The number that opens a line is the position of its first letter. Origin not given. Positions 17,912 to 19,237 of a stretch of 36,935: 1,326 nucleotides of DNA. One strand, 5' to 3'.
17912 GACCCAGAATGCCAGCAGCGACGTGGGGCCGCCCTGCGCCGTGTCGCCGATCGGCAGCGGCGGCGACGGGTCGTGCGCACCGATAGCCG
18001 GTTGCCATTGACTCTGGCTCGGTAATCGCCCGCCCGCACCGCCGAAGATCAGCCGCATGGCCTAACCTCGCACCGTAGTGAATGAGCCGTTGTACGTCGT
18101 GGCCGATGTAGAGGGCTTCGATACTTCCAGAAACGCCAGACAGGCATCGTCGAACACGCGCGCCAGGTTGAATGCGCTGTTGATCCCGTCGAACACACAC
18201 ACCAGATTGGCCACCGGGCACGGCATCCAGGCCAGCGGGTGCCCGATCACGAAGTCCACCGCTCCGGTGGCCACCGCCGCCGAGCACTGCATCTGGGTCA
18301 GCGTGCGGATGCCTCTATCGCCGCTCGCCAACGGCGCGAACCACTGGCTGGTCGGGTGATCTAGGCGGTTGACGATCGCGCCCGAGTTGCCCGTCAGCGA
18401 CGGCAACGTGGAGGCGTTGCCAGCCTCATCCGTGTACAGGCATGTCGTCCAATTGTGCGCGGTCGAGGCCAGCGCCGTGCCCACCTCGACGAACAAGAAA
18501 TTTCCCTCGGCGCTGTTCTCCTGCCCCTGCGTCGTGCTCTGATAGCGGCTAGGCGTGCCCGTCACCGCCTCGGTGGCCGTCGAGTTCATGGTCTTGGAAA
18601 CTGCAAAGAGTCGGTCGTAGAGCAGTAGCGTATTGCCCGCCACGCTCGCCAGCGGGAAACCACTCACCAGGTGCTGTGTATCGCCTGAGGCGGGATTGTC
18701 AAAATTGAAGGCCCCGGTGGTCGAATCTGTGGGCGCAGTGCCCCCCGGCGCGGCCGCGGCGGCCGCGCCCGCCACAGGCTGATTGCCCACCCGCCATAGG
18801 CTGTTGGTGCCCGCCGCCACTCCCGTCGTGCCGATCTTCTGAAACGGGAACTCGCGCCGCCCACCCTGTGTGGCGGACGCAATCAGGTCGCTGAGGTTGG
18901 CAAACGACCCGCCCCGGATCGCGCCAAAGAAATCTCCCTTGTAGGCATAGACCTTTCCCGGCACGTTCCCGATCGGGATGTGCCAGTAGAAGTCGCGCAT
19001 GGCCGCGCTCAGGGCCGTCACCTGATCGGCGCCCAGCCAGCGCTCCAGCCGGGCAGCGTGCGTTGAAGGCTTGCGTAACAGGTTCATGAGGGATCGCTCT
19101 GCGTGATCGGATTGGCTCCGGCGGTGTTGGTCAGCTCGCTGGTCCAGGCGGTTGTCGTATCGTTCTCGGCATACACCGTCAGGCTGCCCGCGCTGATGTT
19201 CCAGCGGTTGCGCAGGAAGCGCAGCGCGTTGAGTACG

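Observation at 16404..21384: Eight translationally coupled genes of unknown function between terminase and portal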

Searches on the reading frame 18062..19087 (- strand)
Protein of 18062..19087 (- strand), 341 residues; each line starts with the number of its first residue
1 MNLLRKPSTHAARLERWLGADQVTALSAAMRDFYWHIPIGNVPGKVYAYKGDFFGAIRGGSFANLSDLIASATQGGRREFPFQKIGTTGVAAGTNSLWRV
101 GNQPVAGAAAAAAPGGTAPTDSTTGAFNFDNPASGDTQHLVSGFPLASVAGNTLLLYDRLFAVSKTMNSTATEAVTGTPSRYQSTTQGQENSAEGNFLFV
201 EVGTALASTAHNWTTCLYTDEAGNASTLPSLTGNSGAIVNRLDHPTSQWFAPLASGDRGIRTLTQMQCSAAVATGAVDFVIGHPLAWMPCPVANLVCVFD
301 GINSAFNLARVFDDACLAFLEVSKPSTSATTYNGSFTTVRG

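Call 3: search_protein_families(library=pfam, proteins=[window:18062-19087:-], max_evalue=0.1)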
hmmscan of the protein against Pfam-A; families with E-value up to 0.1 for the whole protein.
window:18062-19087:- (341 aa): 0 families

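Call 4: search_protein_families(library=phrogs, proteins=[window:18062-19087:-], max_evalue=0.1)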
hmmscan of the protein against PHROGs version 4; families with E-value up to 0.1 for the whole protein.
window:18062-19087:- (341 aa): 0 families

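Call 7: search_protein_families(library=ncbifam, proteins=[window:18062-19087:-], max_evalue=0.1)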
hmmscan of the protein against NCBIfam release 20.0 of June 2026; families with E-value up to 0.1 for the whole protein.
window:18062-19087:- (341 aa): 0 families

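Call 10: find_related_loci(query=window:18062-19087:-, collection=viral_contigs, flank=10000)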
Query window:18062-19087:- (341 aa) in viral_contigs; peptide patterns used: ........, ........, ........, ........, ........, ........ (x = any residue, [..] = any of these).
29 stretches matched a pattern; 26 encode a relative of the query (tblastn E <= 1e-3); 26 distinct loci.
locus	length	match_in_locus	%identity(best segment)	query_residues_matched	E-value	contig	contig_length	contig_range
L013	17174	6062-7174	65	5-341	2e-140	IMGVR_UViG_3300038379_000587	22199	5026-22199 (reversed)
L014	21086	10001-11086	64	9-341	3e-138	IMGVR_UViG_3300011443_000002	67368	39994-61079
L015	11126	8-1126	63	7-341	3e-137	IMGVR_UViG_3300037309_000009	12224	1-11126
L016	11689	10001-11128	60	8-341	3e-133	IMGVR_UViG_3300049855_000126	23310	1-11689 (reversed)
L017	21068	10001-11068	64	8-324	6e-132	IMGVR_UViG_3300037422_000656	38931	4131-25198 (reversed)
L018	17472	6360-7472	60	4-341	1e-131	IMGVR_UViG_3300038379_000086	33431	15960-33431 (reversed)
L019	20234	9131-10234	60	9-341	4e-129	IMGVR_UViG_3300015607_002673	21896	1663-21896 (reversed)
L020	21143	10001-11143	59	1-341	8e-140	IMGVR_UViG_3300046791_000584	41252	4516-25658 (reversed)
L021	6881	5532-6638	59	10-341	2e-123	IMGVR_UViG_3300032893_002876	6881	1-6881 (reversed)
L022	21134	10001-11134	57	1-341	1e-116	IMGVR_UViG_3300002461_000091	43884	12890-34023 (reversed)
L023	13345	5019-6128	52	8-341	9e-110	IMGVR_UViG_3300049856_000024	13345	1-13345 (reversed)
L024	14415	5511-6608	53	8-338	3e-106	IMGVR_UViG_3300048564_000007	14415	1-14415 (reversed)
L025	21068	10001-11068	56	13-336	5e-103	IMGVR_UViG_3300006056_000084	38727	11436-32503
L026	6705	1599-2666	55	13-336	4e-102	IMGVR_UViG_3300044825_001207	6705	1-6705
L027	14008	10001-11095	52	5-338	6e-102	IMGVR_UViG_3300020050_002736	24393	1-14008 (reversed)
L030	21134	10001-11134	50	4-341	5e-100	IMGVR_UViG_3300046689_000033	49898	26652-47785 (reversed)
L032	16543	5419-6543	50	5-340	8e-98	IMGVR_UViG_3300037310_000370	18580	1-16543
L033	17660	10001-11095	52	4-334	7e-96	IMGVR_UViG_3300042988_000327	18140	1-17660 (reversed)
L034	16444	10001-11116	49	5-334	4e-93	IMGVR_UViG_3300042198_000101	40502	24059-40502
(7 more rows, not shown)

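Call 13: find_homologous_proteins(query=window:18062-19087:-, max_evalue=0.00001)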
Query window:18062-19087:- (341 aa): 2524 proteins with E <= 0.00001 among 8000 candidates; the best 120 are listed.
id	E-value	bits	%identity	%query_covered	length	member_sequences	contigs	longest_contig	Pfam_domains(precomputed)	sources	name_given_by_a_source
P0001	1.0e-223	760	100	100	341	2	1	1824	-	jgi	jgi:hypothetical protein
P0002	8.7e-158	543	72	99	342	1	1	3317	-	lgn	-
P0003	2.8e-152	525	70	98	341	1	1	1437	-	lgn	-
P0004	1.2e-150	519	67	98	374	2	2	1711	-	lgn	-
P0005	1.7e-150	519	68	97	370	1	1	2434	-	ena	-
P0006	2.2e-149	515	65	100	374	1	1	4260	-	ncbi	-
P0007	5.4e-148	511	66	98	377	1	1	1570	-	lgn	-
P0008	7.8e-148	510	65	100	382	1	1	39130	-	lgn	-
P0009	3.8e-147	508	65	98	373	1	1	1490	-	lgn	-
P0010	1.1e-146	506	70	98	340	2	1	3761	-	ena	-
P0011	1.3e-146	506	69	100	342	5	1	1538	-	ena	-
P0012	1.4e-146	506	62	100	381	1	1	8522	-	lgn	-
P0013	4.9e-145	501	65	97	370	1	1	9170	-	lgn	-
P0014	6.4e-145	501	64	100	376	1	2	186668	-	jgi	jgi:hypothetical protein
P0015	9.8e-145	500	63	100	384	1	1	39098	-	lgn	-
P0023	3.9e-142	491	64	97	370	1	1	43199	-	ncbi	-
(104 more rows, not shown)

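Call 14: search_solved_structures(query=window:18062-19087:-, max_evalue=10)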
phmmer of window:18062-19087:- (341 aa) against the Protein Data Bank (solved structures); distinct sequences matched with E-value up to 10: 0.

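Call 17: find_encoding_contigs(protein=P0001, flank=10000)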
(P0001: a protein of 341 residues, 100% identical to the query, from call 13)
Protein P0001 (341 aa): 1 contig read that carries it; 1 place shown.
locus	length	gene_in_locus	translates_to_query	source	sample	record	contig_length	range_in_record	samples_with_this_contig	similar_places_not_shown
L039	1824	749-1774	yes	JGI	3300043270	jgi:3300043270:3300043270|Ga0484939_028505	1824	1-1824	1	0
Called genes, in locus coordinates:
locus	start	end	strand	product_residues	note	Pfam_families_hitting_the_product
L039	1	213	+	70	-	?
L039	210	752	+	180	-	-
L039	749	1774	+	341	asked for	-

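Call 18: find_encoding_contigs(protein=P0023, flank=10000, max_places=2)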
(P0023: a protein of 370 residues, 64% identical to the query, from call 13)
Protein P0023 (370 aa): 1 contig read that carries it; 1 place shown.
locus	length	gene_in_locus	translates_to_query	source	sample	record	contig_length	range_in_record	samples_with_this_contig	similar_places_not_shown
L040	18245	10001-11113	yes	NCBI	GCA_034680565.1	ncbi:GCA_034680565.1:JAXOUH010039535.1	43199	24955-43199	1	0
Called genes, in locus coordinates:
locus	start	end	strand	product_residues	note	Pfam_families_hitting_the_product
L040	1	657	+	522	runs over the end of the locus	-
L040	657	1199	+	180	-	-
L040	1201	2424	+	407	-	-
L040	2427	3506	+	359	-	-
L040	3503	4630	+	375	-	-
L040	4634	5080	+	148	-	-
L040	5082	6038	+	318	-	-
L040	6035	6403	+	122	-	-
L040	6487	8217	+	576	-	-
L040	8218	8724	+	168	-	-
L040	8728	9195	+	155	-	-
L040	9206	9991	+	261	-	-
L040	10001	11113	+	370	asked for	-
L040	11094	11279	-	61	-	-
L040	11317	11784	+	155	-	-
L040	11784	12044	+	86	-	-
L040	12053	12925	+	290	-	-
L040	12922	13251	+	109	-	PF23148:Gp77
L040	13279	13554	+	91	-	-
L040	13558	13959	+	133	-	-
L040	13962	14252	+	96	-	-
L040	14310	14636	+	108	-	-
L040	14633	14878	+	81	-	-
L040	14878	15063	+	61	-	-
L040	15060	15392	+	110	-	-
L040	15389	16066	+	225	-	-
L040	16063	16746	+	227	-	-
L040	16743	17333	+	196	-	-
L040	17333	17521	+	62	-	PF04545:Sigma70_r4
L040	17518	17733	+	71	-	-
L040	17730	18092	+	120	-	-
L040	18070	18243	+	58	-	?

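Call 19: find_encoding_contigs(protein=P0014, flank=10000, max_places=2)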
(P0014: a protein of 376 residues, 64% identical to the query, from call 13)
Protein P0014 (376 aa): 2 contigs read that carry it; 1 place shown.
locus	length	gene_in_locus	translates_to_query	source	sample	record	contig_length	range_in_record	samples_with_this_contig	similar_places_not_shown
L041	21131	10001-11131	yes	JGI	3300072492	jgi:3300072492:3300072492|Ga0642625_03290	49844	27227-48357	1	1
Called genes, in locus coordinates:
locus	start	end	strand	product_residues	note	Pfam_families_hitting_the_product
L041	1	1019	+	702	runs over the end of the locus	-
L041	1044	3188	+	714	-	-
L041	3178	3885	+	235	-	-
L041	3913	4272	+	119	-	-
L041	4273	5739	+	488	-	-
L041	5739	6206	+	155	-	-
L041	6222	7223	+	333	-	-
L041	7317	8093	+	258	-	-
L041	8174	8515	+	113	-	-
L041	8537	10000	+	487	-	-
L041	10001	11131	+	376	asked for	-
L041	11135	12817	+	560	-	-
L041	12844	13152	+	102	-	-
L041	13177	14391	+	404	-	-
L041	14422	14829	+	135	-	-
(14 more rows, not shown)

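Call 23: search_protein_families(library=phrogs, proteins=[L040:1201-2424:+, L040:2427-3506:+, L040:3503-4630:+, L040:5082-6038:+, L040:6487-8217:+, L040:8218-8724:+, L040:8728-9195:+, L040:9206-9991:+, L040:11317-11784:+, L040:12053-12925:+], max_evalue=0.01)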
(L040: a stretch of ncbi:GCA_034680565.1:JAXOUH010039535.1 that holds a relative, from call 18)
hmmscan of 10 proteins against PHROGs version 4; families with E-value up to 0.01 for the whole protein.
L040:1201-2424:+ (407 aa): 0 families

L040:2427-3506:+ (359 aa): 0 families

L040:3503-4630:+ (375 aa): 0 families

L040:5082-6038:+ (318 aa): 0 families

L040:6487-8217:+ (576 aa): 0 families

L040:8218-8724:+ (168 aa): 0 families

L040:8728-9195:+ (155 aa): 0 families

L040:9206-9991:+ (261 aa): 1 family
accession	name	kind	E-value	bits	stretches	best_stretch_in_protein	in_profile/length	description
phrog_4390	-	unknown function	0.00068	20.3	1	125-179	196-249/253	-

L040:11317-11784:+ (155 aa): 0 families

L040:12053-12925:+ (290 aa): 0 families

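Call 24: predict_structure(alignment_id=A1)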
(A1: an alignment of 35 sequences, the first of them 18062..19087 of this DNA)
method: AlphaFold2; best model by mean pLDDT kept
length: 341 residues; sequences in the alignment: 35
mean_pLDDT: 85.2   pTM: 0.77
mean pLDDT of the five models: 85.2, 84.3, 81.1, 78.3, 78.3
residues with pLDDT >= 90: 139; 70-90: 171; 50-70: 28; < 50: 3
segments of 3 or more residues with pLDDT < 50: 1-3
pLDDT, mean of each block of 10 residues (from residue 1): 62 77 88 84 81 74 75 89 89 89 90 90 90 79 93 94 85 85 89 93 76 81 92 78 87 93 83 80 94 89 75 93 88 93 79
secondary structure, 60 per line:
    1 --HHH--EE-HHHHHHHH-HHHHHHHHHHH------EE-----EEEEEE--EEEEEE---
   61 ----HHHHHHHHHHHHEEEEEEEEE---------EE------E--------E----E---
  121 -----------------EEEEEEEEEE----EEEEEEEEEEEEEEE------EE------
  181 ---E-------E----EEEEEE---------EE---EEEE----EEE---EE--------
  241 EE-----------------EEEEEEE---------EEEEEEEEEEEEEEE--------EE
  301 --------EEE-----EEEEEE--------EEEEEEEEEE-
elements in order: H11-18 H20-30 E44-49 E52-57 H65-76 E77-85 E138-147 E152-166 E197-202 E217-220 E225-227 E260-266 E276-290 E309-311 E317-322 E331-340

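Call 26: fold_search(model_id=the predicted structure, library=pdb)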
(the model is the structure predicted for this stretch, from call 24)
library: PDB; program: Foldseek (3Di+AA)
matches with E <= 10: 1036; with E <= 0.001: 1
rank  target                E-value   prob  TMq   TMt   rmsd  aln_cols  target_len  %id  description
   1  8aay_B                4.7e-04  0.10  0.09  0.07  23.4       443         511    7  Nudaurelia capensis omega virus maturation intermediate captured at pH5.6 (insect cell expressed VLPs): small class fr (released 2022-12-28)
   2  7vrn_I                1.1e-03  0.28  0.15  0.13  21.9       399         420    8  Structure of infectious bursal disease virus Gt strain (released 2022-03-30)
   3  7vrp_A                1.2e-03  0.23  0.14  0.12  24.4       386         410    9  Structure of infectious bursal disease virus Gx strain (released 2022-03-30)
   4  7vrn_B                1.3e-03  0.21  0.14  0.12  20.2       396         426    9  Structure of infectious bursal disease virus Gt strain (released 2022-03-30)
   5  8aay_A                1.3e-03  0.07  0.09  0.07  23.8       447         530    7  Nudaurelia capensis omega virus maturation intermediate captured at pH5.6 (insect cell expressed VLPs): small class fr (released 2022-12-28)
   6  7vrn_A                1.8e-03  0.23  0.14  0.12  19.8       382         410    8  Structure of infectious bursal disease virus Gt strain (released 2022-03-30)
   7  1ohf_D                1.8e-03  0.07  0.09  0.07  24.2       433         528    8  The refined structure of Nudaurelia capensis omega virus (released 2004-02-26)
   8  7vrp_I                1.9e-03  0.21  0.14  0.12  22.0       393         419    9  Structure of infectious bursal disease virus Gx strain (released 2022-03-30)
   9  1ohf_C                1.9e-03  0.07  0.09  0.06  23.9       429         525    7  The refined structure of Nudaurelia capensis omega virus (released 2004-02-26)
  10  1ohf_A                2.3e-03  0.14  0.11  0.08  17.5       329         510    7  The refined structure of Nudaurelia capensis omega virus (released 2004-02-26)
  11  7vrp_J                4.5e-03  0.14  0.14  0.12  23.5       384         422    8  Structure of infectious bursal disease virus Gx strain (released 2022-03-30)
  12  7anm_B                4.5e-03  0.06  0.10  0.07  23.2       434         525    8  Nudaurelia capensis omega virus capsid: virus-like particles expressed in Nicotiana benthamiana (released 2021-08-25)
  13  1ohf_B                6.5e-03  0.11  0.11  0.08  17.8       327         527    6  The refined structure of Nudaurelia capensis omega virus (released 2004-02-26)
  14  3s6p_A                7.3e-03  0.13  0.12  0.08  18.6       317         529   10  Crystal Structure of Helicoverpa Armigera Stunt Virus (released 2012-05-30)
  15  8aay_D                7.3e-03  0.11  0.12  0.08  19.2       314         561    9  Nudaurelia capensis omega virus maturation intermediate captured at pH5.6 (insect cell expressed VLPs): small class fr (released 2022-12-28)
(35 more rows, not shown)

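Call 28: fold_search(model_id=the predicted structure, library=viral)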
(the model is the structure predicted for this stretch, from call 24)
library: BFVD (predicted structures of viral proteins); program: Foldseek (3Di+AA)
matches with E <= 10: 1394; with E <= 0.001: 11
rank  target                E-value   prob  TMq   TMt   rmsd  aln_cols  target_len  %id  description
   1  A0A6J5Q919            1.4e-34  1.00  0.78  0.72  14.6       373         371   35  Uncharacterized protein [uncultured Caudovirales phage]
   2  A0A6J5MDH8            1.8e-22  1.00  0.73  0.90   2.2       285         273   28  Uncharacterized protein [uncultured Caudovirales phage]
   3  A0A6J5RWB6            2.4e-19  1.00  0.70  0.85   2.6       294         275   19  Uncharacterized protein [uncultured Caudovirales phage]
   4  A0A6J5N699            9.0e-17  1.00  0.70  0.63   5.2       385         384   16  Uncharacterized protein [uncultured Caudovirales phage]
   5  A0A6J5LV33            4.4e-14  1.00  0.67  0.79   3.3       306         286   14  Uncharacterized protein [uncultured Caudovirales phage]
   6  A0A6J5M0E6            4.9e-13  1.00  0.64  0.80   3.4       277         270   24  Uncharacterized protein (Fragment) [uncultured Caudovirales phage]
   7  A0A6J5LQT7            2.2e-11  1.00  0.56  0.47  10.9       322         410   20  Uncharacterized protein (Fragment) [uncultured Caudovirales phage]
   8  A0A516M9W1            2.3e-04  0.97  0.21  0.35  17.1       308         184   10  (no name in the UniProt tables at hand)
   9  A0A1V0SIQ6            2.8e-04  1.00  0.27  0.34  11.7       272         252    9  Uncharacterized protein [Klosneuvirus KNV1]
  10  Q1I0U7                4.9e-04  0.66  0.18  0.13  21.0       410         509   10  Putative outer capsid protein VP5 [Micromonas pusilla reovirus (isolate Netherlands/2005)]
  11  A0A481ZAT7            5.4e-04  0.99  0.27  0.40  12.5       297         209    9  Uncharacterized protein [Pithovirus LCPAC403]
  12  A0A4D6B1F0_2          1.5e-03  0.33  0.17  0.09  22.4       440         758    8  (no name in the UniProt tables at hand)
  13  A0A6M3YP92            3.0e-03  0.20  0.15  0.18  18.8       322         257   15  Capsid protein [Cressdnaviricota sp.]
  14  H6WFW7                3.5e-03  0.23  0.18  0.07  24.0       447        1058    7  Virion structural protein and packaging [Cyanophage S-TIM5]
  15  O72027                3.5e-03  0.15  0.14  0.10  21.3       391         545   10  Structural polyprotein (Fragment) [Avian infectious bursal disease virus]
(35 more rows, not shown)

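Call 29: search_dna_similar(query=window:18062-19087:-, collection=phages, mode=protein, max_evalue=0.001, max_rows=40)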
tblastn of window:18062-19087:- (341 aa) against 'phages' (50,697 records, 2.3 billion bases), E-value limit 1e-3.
Records with a match: 3; places in all: 3; records where one place covers at least 80% of the query: 1.
Best place of each record, by identity: <60% 3.
By first word of the organism name: Caudoviricetes 2; uncultured 1.
By host as written in the record: - 3.
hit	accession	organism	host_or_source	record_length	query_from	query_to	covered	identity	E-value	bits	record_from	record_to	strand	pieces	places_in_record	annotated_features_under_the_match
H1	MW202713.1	Caudoviricetes sp.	Manatee Spring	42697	6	339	98%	48.4%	2e-85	286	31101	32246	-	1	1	hypothetical protein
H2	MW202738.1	Caudoviricetes sp.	Manatee Spring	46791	60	319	76%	27.6%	2e-5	52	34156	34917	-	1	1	hypothetical protein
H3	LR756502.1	uncultured phage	metagenomic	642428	250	336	26%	34.5%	5e-4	48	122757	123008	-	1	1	record has no annotation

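Call 30: get_annotated_region(hit=H1, flank=20000)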
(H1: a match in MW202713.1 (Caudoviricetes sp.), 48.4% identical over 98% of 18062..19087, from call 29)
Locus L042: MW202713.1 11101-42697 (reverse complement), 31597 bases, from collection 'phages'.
description: Podoviridae sp. isolate ct7QV12, complete genome.
organism: Caudoviricetes sp. (NCBI taxid 2832643)
taxonomy: Viruses; Duplodnaviria; Heunggongvirae; Uroviricota; Caudoviricetes
host: -; source: Manatee Spring; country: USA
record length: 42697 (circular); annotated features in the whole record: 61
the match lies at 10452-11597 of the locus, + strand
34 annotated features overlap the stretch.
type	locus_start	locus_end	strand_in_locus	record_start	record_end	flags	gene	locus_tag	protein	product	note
CDS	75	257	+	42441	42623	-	-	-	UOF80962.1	hypothetical protein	-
CDS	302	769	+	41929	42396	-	-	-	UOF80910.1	hypothetical protein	-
CDS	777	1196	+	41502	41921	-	-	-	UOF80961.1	hypothetical protein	-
CDS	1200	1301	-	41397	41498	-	-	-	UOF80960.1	hypothetical protein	-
CDS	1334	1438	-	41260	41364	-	-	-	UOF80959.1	hypothetical protein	-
CDS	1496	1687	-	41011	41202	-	-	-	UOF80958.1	hypothetical protein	-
CDS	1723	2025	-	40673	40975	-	-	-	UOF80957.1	lipoprotein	-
CDS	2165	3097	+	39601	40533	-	-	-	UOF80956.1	glycosyltransferase tibC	-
CDS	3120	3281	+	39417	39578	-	-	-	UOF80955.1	hypothetical protein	-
CDS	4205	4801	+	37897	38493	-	-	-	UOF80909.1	methyltransferase domain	-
CDS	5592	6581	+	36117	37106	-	-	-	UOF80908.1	putative pyridoxal phosphate-dependent enzyme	-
CDS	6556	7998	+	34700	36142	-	-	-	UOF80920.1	large terminase protein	-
CDS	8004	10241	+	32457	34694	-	-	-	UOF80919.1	head to tail joining protein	-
CDS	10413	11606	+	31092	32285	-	-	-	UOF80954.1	hypothetical protein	-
CDS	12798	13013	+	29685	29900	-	-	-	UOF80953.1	hypothetical protein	-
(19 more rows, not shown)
